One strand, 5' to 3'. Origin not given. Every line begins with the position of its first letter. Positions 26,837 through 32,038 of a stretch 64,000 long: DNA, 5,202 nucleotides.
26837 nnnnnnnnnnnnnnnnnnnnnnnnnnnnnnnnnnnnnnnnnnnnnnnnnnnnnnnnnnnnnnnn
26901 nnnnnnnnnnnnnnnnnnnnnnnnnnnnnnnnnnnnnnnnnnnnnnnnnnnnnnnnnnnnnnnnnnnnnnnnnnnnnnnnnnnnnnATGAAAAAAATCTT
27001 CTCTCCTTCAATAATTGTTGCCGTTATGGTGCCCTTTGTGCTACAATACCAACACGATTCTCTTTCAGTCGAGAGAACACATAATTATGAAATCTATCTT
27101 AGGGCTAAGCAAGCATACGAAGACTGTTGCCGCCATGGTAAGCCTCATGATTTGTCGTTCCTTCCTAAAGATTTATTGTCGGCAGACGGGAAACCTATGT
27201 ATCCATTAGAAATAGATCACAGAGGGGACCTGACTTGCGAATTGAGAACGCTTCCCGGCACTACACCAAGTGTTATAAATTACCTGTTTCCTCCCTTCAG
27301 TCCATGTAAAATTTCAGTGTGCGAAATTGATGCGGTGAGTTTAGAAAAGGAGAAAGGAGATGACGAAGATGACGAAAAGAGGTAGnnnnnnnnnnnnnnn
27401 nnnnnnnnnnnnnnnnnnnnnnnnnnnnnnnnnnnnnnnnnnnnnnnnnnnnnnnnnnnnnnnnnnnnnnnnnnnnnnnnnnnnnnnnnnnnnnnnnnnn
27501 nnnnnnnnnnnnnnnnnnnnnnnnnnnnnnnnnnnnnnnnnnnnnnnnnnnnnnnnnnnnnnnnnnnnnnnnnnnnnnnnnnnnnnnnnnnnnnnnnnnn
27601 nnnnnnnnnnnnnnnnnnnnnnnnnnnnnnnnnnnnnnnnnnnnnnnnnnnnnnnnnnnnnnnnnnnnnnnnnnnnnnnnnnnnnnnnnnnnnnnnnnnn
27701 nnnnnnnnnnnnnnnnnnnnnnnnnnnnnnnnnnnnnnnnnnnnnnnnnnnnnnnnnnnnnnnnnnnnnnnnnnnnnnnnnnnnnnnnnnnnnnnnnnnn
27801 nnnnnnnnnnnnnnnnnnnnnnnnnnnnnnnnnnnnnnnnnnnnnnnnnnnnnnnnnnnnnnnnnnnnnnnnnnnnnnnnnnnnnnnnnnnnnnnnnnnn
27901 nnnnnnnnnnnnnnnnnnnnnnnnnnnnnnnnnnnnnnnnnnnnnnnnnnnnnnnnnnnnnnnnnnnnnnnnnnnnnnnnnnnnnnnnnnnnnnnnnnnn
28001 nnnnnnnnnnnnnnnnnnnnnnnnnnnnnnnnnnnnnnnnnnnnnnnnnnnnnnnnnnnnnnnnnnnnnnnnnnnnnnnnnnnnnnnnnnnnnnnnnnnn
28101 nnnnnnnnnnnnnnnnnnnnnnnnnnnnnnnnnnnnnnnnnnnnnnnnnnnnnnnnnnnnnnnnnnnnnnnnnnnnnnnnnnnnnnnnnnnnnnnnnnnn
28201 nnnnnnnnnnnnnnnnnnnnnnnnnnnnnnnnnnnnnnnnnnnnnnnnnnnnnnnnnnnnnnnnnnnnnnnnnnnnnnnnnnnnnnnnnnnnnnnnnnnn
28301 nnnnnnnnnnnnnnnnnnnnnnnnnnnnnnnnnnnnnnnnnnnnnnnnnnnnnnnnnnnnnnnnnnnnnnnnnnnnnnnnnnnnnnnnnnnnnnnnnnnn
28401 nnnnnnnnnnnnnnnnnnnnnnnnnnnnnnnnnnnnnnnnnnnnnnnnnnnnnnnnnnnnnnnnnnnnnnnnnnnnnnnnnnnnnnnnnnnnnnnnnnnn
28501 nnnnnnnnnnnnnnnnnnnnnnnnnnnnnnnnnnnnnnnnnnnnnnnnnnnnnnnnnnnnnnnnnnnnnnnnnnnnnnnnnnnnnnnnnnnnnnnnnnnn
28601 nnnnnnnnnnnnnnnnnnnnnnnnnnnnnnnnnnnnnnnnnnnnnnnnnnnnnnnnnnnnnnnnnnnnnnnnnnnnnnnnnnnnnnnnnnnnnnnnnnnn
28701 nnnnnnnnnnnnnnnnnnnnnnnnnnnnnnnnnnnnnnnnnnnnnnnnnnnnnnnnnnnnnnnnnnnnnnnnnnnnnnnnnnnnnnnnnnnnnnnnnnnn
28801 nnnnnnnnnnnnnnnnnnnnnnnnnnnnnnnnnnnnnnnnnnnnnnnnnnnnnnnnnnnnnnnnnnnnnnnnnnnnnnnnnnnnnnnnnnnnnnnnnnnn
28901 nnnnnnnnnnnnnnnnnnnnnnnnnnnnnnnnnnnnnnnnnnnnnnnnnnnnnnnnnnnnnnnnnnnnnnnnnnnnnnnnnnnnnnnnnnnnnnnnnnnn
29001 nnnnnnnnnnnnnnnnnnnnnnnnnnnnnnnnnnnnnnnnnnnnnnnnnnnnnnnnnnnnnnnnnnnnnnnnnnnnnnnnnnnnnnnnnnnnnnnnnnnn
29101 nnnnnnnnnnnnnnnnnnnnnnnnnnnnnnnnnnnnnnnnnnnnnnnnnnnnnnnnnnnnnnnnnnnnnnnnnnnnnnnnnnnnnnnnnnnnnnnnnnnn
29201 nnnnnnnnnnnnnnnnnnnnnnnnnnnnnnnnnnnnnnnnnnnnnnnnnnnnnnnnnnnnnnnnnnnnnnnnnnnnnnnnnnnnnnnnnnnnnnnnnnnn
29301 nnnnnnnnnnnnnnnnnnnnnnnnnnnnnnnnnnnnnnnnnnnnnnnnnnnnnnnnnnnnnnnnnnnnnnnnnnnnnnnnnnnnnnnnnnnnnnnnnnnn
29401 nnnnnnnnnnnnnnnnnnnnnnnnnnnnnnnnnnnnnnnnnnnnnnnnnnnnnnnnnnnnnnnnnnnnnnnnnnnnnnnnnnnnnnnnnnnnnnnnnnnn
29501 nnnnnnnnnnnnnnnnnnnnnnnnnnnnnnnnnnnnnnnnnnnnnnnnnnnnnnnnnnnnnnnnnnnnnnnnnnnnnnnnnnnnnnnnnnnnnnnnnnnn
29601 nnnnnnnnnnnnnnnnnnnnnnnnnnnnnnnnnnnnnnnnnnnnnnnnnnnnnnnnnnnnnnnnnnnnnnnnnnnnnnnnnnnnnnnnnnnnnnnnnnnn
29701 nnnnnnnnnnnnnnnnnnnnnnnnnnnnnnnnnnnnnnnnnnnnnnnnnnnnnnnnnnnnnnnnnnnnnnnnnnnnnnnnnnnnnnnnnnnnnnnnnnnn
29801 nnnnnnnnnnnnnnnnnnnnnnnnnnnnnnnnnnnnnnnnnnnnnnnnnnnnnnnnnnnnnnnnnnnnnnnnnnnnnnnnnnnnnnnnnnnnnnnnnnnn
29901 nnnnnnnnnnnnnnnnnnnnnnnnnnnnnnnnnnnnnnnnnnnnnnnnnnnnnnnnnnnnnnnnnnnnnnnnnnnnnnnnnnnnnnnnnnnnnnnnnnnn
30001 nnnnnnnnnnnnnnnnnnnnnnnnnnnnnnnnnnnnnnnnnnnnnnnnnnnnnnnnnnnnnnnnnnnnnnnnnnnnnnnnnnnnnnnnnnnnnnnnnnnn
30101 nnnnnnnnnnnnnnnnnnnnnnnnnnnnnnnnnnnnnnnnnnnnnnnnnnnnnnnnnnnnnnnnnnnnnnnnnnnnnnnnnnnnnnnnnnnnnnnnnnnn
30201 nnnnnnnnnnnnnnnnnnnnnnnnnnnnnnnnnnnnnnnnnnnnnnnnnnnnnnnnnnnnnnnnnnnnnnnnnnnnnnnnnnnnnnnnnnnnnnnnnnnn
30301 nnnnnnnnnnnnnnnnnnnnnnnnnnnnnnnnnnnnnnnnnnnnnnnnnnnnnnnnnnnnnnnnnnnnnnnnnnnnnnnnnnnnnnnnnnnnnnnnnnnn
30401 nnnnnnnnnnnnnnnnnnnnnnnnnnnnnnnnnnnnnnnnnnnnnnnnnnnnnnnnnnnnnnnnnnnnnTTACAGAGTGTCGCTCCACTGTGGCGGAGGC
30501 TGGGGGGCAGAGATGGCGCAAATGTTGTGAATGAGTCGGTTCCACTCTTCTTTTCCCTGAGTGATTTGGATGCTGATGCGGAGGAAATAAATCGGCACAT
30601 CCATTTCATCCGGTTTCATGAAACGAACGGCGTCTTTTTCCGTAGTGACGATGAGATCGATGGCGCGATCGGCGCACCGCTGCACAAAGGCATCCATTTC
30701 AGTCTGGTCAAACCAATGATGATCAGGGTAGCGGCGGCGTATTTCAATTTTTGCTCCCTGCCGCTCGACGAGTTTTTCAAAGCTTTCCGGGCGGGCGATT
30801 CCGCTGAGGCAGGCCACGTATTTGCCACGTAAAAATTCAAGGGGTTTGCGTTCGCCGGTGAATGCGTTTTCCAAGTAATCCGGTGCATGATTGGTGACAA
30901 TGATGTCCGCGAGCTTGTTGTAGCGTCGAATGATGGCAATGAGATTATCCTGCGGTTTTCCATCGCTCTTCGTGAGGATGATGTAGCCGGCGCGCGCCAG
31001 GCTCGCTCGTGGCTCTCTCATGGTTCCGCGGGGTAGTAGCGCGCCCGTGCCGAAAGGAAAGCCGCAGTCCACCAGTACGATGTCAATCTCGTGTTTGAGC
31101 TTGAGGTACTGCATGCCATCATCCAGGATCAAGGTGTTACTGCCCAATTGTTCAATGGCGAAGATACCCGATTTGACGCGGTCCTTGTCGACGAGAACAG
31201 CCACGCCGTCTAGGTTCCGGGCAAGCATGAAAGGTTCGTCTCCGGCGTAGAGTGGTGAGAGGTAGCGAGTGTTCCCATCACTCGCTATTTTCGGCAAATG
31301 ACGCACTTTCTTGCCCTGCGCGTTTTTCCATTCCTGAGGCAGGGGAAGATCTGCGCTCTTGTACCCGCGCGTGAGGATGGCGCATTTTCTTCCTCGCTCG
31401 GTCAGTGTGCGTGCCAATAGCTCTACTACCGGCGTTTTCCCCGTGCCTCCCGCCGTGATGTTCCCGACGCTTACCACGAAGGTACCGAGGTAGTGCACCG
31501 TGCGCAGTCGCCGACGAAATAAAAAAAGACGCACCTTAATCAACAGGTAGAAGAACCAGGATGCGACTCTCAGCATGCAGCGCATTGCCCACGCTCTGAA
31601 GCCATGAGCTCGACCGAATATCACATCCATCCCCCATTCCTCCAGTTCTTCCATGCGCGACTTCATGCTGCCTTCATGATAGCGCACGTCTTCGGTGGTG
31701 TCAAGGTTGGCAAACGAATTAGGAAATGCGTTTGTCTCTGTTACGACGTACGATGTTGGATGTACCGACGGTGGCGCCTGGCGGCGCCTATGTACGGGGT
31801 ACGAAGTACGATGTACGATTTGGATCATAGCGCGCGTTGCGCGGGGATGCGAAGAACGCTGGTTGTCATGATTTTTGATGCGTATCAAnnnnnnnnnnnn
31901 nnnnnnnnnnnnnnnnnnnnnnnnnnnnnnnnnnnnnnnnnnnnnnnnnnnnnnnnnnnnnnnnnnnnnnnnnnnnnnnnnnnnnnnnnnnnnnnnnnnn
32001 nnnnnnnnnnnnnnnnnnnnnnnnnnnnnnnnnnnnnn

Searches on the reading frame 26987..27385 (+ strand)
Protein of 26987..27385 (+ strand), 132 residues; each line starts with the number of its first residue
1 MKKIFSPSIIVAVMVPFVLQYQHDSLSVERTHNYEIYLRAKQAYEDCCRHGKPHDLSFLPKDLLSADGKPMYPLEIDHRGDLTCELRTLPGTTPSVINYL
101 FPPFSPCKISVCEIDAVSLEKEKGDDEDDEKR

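Call 27: find_encoding_contigs(protein=window:26987-27385:+, flank=3000, max_places=10)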
Protein window:26987-27385:+ (132 aa): 2 contigs read that carry it; 1 place shown.
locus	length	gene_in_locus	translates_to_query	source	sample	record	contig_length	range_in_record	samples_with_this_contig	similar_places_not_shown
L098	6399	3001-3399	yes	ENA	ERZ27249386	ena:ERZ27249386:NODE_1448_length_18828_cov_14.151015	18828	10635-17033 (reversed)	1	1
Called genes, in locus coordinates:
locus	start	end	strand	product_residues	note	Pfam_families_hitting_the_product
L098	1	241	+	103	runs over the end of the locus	-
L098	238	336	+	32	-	-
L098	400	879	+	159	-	-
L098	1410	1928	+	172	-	-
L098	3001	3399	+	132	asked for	-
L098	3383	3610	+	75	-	-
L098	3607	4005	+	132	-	-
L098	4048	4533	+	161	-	-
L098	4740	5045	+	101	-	-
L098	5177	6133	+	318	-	-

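Call 52: search_protein_families(library=pfam, proteins=[window:26987-27385:+], max_evalue=0.01)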
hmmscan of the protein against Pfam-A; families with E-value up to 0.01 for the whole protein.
window:26987-27385:+ (132 aa): 0 families

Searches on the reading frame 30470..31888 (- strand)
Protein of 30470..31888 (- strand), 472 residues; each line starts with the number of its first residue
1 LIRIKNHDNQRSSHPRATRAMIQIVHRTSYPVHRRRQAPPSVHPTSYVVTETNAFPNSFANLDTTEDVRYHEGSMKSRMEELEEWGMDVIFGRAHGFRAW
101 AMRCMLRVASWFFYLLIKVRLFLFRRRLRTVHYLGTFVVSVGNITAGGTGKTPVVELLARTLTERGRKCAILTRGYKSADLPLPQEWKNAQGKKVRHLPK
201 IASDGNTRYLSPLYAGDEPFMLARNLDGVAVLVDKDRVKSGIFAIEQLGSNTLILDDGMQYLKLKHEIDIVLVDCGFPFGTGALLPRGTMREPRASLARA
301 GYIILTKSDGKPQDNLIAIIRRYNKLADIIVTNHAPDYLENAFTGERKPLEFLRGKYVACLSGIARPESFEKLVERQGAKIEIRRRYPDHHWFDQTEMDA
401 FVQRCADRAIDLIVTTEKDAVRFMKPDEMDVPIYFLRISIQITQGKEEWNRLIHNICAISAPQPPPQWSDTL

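Call 52: search_protein_families(library=pfam, proteins=[window:30470-31888:-], max_evalue=0.01)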
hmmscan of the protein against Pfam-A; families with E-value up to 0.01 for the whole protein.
window:30470-31888:- (472 aa): 1 family
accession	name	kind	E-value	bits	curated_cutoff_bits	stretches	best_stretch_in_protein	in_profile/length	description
PF02606.20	LpxK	-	5.1e-74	249.7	27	1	103-453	2-323/328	Tetraacyldisaccharide-1-P 4'-kinase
